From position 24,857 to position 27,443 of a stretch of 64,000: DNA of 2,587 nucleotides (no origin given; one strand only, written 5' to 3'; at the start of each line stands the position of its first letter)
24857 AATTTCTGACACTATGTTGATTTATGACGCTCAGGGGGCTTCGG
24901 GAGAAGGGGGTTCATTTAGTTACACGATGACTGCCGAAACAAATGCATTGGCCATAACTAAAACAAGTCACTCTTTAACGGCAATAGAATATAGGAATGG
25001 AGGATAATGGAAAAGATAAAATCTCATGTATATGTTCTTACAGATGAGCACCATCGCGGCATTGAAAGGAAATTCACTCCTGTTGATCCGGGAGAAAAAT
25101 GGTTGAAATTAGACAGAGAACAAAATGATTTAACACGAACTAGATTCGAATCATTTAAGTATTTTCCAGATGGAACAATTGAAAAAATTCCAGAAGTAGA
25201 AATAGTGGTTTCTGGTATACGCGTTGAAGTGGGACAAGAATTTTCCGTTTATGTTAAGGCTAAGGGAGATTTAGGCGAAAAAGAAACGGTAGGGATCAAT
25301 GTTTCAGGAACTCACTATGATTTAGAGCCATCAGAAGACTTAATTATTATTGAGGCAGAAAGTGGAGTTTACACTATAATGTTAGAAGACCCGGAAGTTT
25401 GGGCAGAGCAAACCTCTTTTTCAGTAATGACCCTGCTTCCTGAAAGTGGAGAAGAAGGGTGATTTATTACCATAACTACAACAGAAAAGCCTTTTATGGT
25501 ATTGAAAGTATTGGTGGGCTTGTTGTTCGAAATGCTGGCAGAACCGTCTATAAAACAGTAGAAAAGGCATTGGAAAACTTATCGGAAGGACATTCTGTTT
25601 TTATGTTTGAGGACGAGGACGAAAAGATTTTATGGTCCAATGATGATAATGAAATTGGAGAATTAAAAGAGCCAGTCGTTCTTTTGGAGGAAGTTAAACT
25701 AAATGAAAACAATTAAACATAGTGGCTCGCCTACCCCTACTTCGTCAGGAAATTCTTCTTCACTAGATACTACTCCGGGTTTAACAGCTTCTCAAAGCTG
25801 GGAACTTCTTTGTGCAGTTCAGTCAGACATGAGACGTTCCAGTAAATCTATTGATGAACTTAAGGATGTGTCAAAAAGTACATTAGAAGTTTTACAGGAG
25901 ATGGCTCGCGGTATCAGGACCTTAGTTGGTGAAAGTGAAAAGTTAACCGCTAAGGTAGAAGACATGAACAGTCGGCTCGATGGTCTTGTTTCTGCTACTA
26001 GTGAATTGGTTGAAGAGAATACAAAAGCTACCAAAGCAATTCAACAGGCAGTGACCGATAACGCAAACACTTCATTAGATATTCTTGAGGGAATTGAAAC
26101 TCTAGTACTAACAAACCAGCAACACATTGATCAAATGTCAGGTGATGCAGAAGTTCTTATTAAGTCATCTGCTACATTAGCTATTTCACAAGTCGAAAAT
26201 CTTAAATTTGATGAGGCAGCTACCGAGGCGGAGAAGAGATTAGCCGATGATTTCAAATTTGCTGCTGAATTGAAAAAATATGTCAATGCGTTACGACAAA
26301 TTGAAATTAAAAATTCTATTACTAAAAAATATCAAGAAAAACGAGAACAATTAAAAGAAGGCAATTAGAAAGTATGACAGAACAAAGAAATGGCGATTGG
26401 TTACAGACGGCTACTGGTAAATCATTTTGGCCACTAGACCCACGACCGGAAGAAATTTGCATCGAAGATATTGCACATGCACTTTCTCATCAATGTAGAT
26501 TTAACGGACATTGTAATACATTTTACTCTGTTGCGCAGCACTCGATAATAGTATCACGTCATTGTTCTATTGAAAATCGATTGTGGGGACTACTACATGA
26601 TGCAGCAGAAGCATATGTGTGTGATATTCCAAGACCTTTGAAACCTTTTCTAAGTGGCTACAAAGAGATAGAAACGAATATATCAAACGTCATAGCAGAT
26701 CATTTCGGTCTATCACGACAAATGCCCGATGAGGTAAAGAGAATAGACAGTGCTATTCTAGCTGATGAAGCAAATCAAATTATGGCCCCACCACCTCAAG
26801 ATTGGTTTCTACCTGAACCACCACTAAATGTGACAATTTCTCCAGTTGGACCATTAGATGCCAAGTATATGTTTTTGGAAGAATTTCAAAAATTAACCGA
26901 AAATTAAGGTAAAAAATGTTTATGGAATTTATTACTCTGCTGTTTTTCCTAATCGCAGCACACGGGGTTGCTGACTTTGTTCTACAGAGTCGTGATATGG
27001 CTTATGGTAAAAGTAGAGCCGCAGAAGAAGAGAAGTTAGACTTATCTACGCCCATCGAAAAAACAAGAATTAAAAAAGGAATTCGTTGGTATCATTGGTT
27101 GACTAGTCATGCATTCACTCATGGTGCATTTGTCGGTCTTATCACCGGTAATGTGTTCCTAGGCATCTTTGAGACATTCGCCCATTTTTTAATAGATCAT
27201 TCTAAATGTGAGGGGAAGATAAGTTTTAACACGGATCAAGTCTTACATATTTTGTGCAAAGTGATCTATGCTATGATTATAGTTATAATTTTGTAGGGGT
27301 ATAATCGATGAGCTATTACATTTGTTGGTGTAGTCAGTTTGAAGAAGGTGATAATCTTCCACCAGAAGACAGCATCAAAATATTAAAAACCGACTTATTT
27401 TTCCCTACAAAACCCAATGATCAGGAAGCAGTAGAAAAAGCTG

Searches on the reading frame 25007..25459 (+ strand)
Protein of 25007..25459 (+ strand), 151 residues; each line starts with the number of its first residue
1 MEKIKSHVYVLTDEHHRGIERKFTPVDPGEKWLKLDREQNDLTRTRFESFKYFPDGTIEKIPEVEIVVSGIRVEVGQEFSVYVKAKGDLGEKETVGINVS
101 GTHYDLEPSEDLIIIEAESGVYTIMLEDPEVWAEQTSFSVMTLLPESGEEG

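Call 26: search_protein_families(library=pfam, proteins=[window:25007-25459:+], max_evalue=0.01)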
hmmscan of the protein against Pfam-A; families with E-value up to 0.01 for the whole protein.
window:25007-25459:+ (151 aa): 0 families

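Call 27: search_protein_families(library=phrogs, proteins=[window:25007-25459:+], max_evalue=0.01)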
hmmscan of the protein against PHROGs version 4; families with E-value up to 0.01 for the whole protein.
window:25007-25459:+ (151 aa): 0 families

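Call 54: search_protein_families(library=ncbifam, proteins=[window:25007-25459:+], max_evalue=0.01)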
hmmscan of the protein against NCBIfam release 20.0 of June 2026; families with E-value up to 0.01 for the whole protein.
window:25007-25459:+ (151 aa): 0 families

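Call 64: find_homologous_proteins(query=A4, max_evalue=0.001)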
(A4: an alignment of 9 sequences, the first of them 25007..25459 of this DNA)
Query A4 (9 sequences) (151 aa, profile of the alignment): 11 proteins with E <= 0.001 among 2518 candidates.
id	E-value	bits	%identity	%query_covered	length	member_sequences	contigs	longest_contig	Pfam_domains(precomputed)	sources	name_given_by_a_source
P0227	1.8e-43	166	100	100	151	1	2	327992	-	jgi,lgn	jgi:hypothetical protein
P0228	2.2e-43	165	21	74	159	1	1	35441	-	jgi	-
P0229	3.4e-43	165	15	70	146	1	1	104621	-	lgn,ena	-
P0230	8.4e-41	157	16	83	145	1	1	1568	-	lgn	-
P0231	1.8e-40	156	26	74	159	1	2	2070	-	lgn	-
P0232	3.8e-39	151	38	26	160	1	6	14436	-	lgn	-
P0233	1.0e-36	144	23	64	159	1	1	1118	-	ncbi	-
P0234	8.7e-34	134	19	75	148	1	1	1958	-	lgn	-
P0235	8.8e-33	131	19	70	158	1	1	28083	-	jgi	jgi:hypothetical protein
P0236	4.0e-30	122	29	42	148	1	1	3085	-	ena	-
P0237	3.8e-22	96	26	25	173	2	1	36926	-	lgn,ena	-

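Call 71: search_protein_families(library=padloc, proteins=[window:25007-25459:+], max_evalue=0.01)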
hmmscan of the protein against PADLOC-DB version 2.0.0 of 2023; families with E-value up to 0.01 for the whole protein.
window:25007-25459:+ (151 aa): 0 families

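Call 73: predict_structure(alignment_id=A5)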
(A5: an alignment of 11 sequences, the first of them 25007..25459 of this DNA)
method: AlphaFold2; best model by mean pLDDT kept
length: 151 residues; sequences in the alignment: 11
mean_pLDDT: 84.7   pTM: 0.70
mean pLDDT of the five models: 84.7, 84.3, 83.3, 81.6, 76.9
residues with pLDDT >= 90: 78; 70-90: 50; 50-70: 21; < 50: 2
segments of 3 or more residues with pLDDT < 50: none
pLDDT, mean of each block of 10 residues (from residue 1): 83 93 93 94 92 92 88 61 84 90 87 74 90 90 64 44
secondary structure, 60 per line:
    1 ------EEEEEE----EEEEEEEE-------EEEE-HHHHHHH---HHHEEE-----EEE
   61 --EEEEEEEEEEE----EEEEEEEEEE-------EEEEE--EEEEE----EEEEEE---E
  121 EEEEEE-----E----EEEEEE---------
elements in order: E7-12 E17-24 E32-35 H37-43 E50-52 E58-60 E63-73 E78-87 E95-99 E102-106 E111-116 E120-126 E137-142

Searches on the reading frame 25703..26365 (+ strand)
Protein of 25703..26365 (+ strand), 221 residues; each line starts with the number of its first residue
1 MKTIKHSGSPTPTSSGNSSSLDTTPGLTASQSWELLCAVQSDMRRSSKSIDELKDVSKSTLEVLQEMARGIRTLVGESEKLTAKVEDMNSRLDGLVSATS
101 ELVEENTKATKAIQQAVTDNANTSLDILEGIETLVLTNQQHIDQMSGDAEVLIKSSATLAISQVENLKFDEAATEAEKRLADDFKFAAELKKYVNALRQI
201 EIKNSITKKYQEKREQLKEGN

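Call 26: search_protein_families(library=pfam, proteins=[window:25703-26365:+], max_evalue=0.01)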
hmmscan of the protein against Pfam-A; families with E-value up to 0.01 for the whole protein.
window:25703-26365:+ (221 aa): 0 families

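Call 27: search_protein_families(library=phrogs, proteins=[window:25703-26365:+], max_evalue=0.01)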
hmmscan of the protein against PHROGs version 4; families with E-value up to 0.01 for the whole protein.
window:25703-26365:+ (221 aa): 2 families
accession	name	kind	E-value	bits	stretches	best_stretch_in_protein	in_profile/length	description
phrog_5553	-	unknown function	0.005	18.1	1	59-131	4-76/114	-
phrog_4094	-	unknown function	0.0072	16.8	1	40-139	36-134/281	-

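Call 54: search_protein_families(library=ncbifam, proteins=[window:25703-26365:+], max_evalue=0.01)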
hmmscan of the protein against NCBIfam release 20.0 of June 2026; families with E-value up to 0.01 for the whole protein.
window:25703-26365:+ (221 aa): 0 families

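Call 71: search_protein_families(library=padloc, proteins=[window:25703-26365:+], max_evalue=0.01)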
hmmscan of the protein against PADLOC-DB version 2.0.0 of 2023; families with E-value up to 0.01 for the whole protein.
window:25703-26365:+ (221 aa): 1 family
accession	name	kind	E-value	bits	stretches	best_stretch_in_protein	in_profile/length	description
PDLC00637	ZorA2|ZorA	-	0.0058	13.5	1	48-214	224-366/420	MotA/ExbB/TolQ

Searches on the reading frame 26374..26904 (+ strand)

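Call 26: search_protein_families(library=pfam, proteins=[window:26374-26904:+], max_evalue=0.01)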
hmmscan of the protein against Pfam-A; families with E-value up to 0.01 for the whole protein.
window:26374-26904:+ (177 aa): 0 families

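Call 27: search_protein_families(library=phrogs, proteins=[window:26374-26904:+], max_evalue=0.01)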
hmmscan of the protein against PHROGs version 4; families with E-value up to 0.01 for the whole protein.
window:26374-26904:+ (177 aa): 6 families
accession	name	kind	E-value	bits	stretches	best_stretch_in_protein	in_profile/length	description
phrog_318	-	other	1.4e-71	242.6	1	2-176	92-269/296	deoxyribonucleoside 5' monophosphate phosphatase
phrog_8467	-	other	5.1e-47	161.1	1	7-176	22-193/195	deoxyribonucleoside 5' monophosphate phosphatase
phrog_20276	-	unknown function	2e-24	87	1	9-108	3-102/103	-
phrog_6402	-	other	2e-19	70.8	1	75-176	2-106/111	deoxyribonucleoside 5' monophosphate phosphatase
phrog_21461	-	other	1.8e-15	57.3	1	8-56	2-50/52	phosphohydrolase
phrog_6047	-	unknown function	0.0024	18.9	1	58-117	44-103/186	-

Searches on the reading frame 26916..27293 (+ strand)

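Call 26: search_protein_families(library=pfam, proteins=[window:26916-27293:+], max_evalue=0.01)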
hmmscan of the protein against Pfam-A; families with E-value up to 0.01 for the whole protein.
window:26916-27293:+ (126 aa): 1 family
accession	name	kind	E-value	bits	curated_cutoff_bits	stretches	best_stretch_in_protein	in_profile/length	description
PF11750.13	DUF3307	-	1e-08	35.7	23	2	8-38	1-31/127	Protein of unknown function (DUF3307)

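Call 27: search_protein_families(library=phrogs, proteins=[window:26916-27293:+], max_evalue=0.01)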
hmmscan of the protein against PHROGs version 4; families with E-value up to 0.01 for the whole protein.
window:26916-27293:+ (126 aa): 1 family
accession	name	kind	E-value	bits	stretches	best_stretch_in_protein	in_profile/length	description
phrog_2470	-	moron, auxiliary metabolic gene and host takeover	2e-23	83.9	1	2-123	2-117/119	membrane protein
